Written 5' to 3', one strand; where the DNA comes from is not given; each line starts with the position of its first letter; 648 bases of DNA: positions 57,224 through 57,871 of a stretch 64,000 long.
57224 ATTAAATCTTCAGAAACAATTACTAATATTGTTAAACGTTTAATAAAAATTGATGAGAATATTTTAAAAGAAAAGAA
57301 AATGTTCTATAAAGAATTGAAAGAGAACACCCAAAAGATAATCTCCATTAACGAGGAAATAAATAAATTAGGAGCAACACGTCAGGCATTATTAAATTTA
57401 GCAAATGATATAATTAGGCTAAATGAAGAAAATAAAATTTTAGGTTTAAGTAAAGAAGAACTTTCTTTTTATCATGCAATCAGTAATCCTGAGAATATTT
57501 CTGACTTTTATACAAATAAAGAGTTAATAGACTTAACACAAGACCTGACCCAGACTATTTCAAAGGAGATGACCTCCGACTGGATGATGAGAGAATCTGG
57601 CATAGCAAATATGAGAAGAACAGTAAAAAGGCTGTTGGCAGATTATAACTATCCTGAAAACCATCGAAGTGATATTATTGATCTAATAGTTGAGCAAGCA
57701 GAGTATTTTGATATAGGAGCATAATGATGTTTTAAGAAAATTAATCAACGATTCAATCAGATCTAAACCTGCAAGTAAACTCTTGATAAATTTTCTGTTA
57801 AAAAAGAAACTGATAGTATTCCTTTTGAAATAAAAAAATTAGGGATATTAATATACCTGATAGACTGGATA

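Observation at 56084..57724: Chimeric ORF: PHP-like/Walker-A ATPase head fused in frame to the C-terminal tail of a type I HsdR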

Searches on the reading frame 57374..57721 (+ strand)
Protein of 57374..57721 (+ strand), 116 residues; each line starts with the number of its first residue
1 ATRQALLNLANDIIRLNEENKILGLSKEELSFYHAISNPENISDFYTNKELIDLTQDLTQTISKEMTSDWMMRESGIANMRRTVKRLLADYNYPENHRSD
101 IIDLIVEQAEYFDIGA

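Call 13: find_homologous_proteins(query=window:57374-57721:+, max_evalue=0.001)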
Query seq(116 aa) (116 aa): 9 proteins with E <= 0.001 among 22 candidates.
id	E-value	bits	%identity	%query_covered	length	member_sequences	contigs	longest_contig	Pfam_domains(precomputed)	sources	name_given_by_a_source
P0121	5.8e-48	179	75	96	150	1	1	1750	PF11867.14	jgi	-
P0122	7.4e-47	176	71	100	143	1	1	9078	PF11867.14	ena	-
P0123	7.3e-46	173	76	96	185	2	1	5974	PF11867.14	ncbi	-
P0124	9.9e-46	172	71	97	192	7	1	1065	PF11867.14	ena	-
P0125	3.2e-45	171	70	100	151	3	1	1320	PF11867.14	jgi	-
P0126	9.6e-45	169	72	97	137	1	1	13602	PF11867.14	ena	-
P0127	8.9e-44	166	71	97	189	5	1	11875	PF11867.14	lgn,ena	-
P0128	9.8e-44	166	70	96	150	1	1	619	PF11867.14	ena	-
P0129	6.2e-41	157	73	87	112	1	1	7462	PF11867.14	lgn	-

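Call 15: find_encoding_contigs(protein=P0126, flank=8000, max_places=3)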
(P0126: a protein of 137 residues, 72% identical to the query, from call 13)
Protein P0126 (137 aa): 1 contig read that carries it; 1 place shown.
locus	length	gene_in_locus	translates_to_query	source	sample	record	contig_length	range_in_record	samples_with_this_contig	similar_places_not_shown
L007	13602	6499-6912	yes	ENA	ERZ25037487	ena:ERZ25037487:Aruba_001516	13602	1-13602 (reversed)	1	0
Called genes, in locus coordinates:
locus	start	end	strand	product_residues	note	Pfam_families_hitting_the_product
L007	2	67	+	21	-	?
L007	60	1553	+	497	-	PF00239:Resolvase, PF07508:Recombinase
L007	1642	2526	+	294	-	PF02384:N6_Mtase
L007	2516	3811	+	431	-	PF01420:Methylase_S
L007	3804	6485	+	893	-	PF04313:HSDR_N, PF04851:ResIII, PF18766:SWI2_SNF2, PF22679:T1R_D3-like, PF11867:T1RH-like_C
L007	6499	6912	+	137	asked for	PF11867:T1RH-like_C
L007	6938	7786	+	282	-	PF04909:Amidohydro_2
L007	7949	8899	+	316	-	PF00056:Ldh_1_N, PF02866:Ldh_1_C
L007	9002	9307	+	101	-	PF14131:DUF4298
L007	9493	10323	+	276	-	PF01734:Patatin, PF19890:DUF6363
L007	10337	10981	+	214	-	-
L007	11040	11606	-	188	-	-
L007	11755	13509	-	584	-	PF02776:TPP_enzyme_N, PF00205:TPP_enzyme_M, PF02775:TPP_enzyme_C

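Call 16: find_encoding_contigs(protein=P0127, flank=8000, max_places=3)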
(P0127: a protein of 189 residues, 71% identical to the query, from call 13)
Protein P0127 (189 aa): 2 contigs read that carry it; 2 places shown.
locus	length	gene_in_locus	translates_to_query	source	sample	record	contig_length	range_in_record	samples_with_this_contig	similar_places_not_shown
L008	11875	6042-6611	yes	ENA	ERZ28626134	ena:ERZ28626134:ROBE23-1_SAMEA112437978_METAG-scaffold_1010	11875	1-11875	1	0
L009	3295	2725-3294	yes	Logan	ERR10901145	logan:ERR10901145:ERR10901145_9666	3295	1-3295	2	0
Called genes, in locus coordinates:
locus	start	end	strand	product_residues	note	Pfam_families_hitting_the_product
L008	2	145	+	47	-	?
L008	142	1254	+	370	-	PF01420:Methylase_S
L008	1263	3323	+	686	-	-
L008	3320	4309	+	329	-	PF22679:T1R_D3-like, PF12008:EcoR124_C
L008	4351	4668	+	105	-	PF13783:DUF4177 (weak)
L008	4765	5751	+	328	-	PF13310:Virulence_RhuM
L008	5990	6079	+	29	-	-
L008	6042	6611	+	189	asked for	PF11867:T1RH-like_C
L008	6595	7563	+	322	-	-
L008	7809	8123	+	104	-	PF12840:HTH_20, PF01022:HTH_5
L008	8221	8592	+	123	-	PF06953:ArsD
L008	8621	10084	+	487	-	-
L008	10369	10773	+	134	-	PF01451:LMWPc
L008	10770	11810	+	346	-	PF01758:SBF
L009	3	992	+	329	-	PF22679:T1R_D3-like, PF12008:EcoR124_C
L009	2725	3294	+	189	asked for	PF11867:T1RH-like_C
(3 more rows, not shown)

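Call 18: find_related_loci(query=window:57374-57721:+, collection=genome_contigs, flank=10000)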
Query seq(116 aa) (116 aa) in genome_contigs; peptide patterns used: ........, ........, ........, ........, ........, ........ (x = any residue, [..] = any of these).
93 stretches matched a pattern; 12 encode a relative of the query (tblastn E <= 1e-3); 12 distinct loci.
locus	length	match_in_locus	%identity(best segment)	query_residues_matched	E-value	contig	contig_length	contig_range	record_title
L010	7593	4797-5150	75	1-116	4e-59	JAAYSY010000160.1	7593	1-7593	MAG: Bacteroidales bacterium isolate AS23ysBPME_55 103974_AS23, whole genome shotgun sequence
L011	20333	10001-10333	73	3-113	4e-55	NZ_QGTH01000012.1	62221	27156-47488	Finegoldia magna strain DSM 20470 Ga0244520_112, whole genome shotgun sequence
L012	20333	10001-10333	73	3-113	4e-55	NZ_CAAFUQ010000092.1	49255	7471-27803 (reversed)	MAG: uncultured Finegoldia sp. isolate HGM13737, whole genome shotgun sequence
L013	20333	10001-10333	71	3-113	7e-53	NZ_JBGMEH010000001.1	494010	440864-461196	Anaerococcus cruorum strain ENR1039 ENR1039-unknown_contig_1, whole genome shotgun sequence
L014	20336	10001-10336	56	1-113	9e-44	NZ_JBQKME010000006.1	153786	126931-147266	Fundicoccus sp. Sow4_H7 contig00006, whole genome shotgun sequence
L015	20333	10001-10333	57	2-113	2e-42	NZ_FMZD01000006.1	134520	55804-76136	Marinilactibacillus psychrotolerans strain DSM 19582, whole genome shotgun sequence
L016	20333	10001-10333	57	2-113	2e-42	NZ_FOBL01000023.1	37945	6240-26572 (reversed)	Alkalibacterium putridalgicola strain DSM 19182, whole genome shotgun sequence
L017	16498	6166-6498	57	2-113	3e-42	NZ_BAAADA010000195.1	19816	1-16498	Alkalibacterium indicireducens strain JCM 14232 sequence195, whole genome shotgun sequence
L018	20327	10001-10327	45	4-112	2e-27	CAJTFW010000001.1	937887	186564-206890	Lachnospiraceae bacterium isolate B54_54_AM_H genome assembly, contig: MGBC000114.1, whole genome shotgun sequence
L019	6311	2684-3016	38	4-114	3e-27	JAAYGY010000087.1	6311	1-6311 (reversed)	MAG: Clostridiales bacterium isolate AS09scLD_29 319210_AS09, whole genome shotgun sequence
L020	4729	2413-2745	37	4-114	3e-26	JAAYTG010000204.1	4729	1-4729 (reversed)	MAG: Clostridiales bacterium isolate AS23ysBPME_90 267609_AS23, whole genome shotgun sequence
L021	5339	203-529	34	6-114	6e-21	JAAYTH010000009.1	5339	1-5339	MAG: Bacillota bacterium isolate AS23ysBPME_97 6182_AS23, whole genome shotgun sequence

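Call 26: find_related_loci(query=window:57374-57721:+, collection=metagenome_contigs, flank=10000)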
Query seq(116 aa) (116 aa) in metagenome_contigs; peptide patterns used: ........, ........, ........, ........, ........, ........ (x = any residue, [..] = any of these).
223 stretches matched a pattern; 18 encode a relative of the query (tblastn E <= 1e-3); 18 distinct loci.
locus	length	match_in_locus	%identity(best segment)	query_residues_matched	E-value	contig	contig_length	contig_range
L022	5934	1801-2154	75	1-116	3e-59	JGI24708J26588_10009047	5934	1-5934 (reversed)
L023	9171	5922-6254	73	3-113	3e-55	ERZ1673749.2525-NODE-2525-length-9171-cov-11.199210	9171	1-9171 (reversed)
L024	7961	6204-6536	73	3-113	2e-55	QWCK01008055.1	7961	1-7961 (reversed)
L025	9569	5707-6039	72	3-113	5e-55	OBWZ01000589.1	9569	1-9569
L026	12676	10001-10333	73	3-113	3e-55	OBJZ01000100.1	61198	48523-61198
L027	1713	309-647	73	1-113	3e-56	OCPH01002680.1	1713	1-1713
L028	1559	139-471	72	3-113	2e-56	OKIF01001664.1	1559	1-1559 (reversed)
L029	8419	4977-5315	72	1-113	2e-54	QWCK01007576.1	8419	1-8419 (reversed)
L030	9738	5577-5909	73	3-113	8e-54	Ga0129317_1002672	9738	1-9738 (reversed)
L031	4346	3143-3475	73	3-113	7e-54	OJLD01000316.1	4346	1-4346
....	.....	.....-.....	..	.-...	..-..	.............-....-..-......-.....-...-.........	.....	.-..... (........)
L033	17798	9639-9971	69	3-113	2e-51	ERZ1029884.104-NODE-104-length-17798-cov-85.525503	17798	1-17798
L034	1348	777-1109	57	2-113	8e-44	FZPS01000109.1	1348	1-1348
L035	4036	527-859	56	2-113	1e-42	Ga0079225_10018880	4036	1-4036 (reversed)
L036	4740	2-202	73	47-113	6e-31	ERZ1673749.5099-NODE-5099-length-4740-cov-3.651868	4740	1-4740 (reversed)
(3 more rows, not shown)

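Call 44: search_protein_representatives(protein=window:57374-57721:+)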
Query: 116 residues. Proteins with E-value up to 0.001 (for the whole library): 1468; up to 1e-10: 234; up to 1e-30: 2. The best 150 are listed.
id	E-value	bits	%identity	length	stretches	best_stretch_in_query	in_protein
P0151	1.6e-35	137.7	57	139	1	2-113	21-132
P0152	1.8e-34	134.3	65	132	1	19-114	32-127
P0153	1.4e-30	121.8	52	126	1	2-113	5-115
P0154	1.6e-29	118.5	50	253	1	3-114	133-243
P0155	2.0e-29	118.1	61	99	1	5-97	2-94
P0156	1.2e-25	106.0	49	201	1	3-114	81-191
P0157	4.2e-23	97.8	45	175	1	5-111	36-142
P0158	6.6e-23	97.2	47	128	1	4-112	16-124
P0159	1.6e-22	96.0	45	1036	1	5-111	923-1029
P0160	4.5e-22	94.5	72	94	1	3-69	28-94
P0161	4.8e-22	94.4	45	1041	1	4-116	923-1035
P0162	4.9e-22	94.4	46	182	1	5-111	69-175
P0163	6.8e-22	93.9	47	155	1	5-111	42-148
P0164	7.1e-22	93.9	47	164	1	5-111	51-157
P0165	7.7e-22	93.8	46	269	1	5-111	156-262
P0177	1.9e-21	92.5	46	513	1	5-111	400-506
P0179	2.3e-21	92.3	45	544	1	5-112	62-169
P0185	5.7e-21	91.0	44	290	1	4-111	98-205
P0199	1.1e-19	86.9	46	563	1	5-111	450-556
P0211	4.9e-19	84.8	43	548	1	4-112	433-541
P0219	8.7e-19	84.0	43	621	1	4-112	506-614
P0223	2.3e-18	82.6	44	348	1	4-109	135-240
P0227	3.1e-18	82.2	40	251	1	4-112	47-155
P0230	5.0e-18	81.5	40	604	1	4-111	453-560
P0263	2.1e-16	76.3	39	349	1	4-109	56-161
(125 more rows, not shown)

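Call 45: search_protein_families(library=pfam, proteins=[P0211, P0179, P0199, P0177, P0185, P0223, P0263, P0230, P0219, P0227], max_evalue=0.001)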
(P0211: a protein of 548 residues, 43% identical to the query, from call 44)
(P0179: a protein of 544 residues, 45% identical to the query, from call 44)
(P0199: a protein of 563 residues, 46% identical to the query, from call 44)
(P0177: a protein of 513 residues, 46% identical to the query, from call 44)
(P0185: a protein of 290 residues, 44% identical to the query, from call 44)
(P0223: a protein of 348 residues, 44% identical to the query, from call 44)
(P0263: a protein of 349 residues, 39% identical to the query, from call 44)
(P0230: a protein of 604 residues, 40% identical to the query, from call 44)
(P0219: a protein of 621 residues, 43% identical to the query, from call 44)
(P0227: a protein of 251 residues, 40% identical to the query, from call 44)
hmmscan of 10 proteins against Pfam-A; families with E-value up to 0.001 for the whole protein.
P0211 (548 aa): 2 families
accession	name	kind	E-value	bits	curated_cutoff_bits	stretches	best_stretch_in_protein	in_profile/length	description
PF11867.13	T1RH-like_C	-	1.1e-95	321.2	26.8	1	218-543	11-328/329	Type I restriction enzyme HindI endonuclease subunit-like, C-terminal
PF22679.2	T1R_D3-like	-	1.6e-18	68.1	27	1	131-190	95-156/158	Type I restriction enzyme subunit R domain 3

P0179 (544 aa): 4 families
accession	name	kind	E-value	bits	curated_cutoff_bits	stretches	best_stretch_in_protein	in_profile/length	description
PF11867.13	T1RH-like_C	-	4.2e-39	135.3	26.8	1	59-170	216-327/329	Type I restriction enzyme HindI endonuclease subunit-like, C-terminal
PF00239.26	Resolvase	-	2e-31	109.5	23.3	1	174-318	1-144/145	Resolvase, N terminal domain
PF07508.19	Recombinase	-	1.3e-17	64.4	21.1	1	342-427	3-102/102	Recombinase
PF13408.12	Zn_ribbon_recom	-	4.2e-12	46.7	25.3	1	441-498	1-55/58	Recombinase zinc beta ribbon domain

P0199 (563 aa): 3 families
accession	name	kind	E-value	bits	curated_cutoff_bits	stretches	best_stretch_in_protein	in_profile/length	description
PF11867.13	T1RH-like_C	-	1.8e-92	310.6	26.8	1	240-559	12-328/329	Type I restriction enzyme HindI endonuclease subunit-like, C-terminal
PF22679.2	T1R_D3-like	-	3.5e-19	70.2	27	1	139-211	82-156/158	Type I restriction enzyme subunit R domain 3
PF18766.7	SWI2_SNF2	-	0.00059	20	26.7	1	1-44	176-216/221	SWI2/SNF2 ATPase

P0177 (513 aa): 3 families
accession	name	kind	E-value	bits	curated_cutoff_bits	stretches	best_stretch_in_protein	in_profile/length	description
PF11867.13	T1RH-like_C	-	3.1e-73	247.5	26.8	1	260-509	93-328/329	Type I restriction enzyme HindI endonuclease subunit-like, C-terminal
PF04313.20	HSDR_N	-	6.2e-42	144.1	25.1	1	4-201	2-195/198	Type I restriction enzyme R protein N terminus (HSDR_N)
PF18766.7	SWI2_SNF2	-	1e-15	58.5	26.7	1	261-386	1-117/221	SWI2/SNF2 ATPase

P0185 (290 aa): 1 family
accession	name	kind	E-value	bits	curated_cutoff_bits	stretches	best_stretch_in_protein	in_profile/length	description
PF11867.13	T1RH-like_C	-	1.7e-73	248.3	26.8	1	1-208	118-328/329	Type I restriction enzyme HindI endonuclease subunit-like, C-terminal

P0223 (348 aa): 1 family
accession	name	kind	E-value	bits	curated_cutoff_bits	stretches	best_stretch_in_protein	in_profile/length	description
PF11867.13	T1RH-like_C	-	7e-78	262.7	26.8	1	7-239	89-322/329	Type I restriction enzyme HindI endonuclease subunit-like, C-terminal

P0263 (349 aa): 1 family
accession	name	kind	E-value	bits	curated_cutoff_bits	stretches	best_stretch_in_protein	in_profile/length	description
PF11867.13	T1RH-like_C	-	1.4e-56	192.8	26.8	1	1-166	163-328/329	Type I restriction enzyme HindI endonuclease subunit-like, C-terminal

P0230 (604 aa): 4 families
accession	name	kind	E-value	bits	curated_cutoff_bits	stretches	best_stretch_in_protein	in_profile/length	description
PF02384.22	N6_Mtase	-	1.3e-81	274.8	20.4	1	149-436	2-293/311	N-6 DNA Methylase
PF11867.13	T1RH-like_C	-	2.3e-69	234.7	26.8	1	362-563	124-328/329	Type I restriction enzyme HindI endonuclease subunit-like, C-terminal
PF12161.14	HsdM_N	-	1e-24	88.1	24.5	1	12-138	2-135/135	HsdM N-terminal domain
PF07669.17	Eco57I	-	0.00015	22.3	25.3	1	260-362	63-169/171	Eco57I restriction-modification methylase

P0219 (621 aa): 6 families
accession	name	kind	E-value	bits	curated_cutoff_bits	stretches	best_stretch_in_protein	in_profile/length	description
PF11867.13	T1RH-like_C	-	2.4e-95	320.1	26.8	1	291-616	11-328/329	Type I restriction enzyme HindI endonuclease subunit-like, C-terminal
PF22679.2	T1R_D3-like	-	4.9e-21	76.2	27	1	190-263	81-156/158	Type I restriction enzyme subunit R domain 3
PF13175.12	AAA_15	-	1.7e-07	31.6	32.1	1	6-53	3-50/374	AAA ATPase domain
PF13476.12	AAA_23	-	1.6e-06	29.3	27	1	9-49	2-42/201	AAA domain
PF00005.33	ABC_tran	-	3e-05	25.1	25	1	25-56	10-41/137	ABC transporter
PF02463.25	SMC_N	-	9.8e-05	22.3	40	1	6-47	2-45/220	RecF/RecN/SMC N terminal domain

P0227 (251 aa): 1 family
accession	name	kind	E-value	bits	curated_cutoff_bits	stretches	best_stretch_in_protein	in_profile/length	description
PF11867.13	T1RH-like_C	-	2.6e-56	191.8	26.8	1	1-157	172-328/329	Type I restriction enzyme HindI endonuclease subunit-like, C-terminal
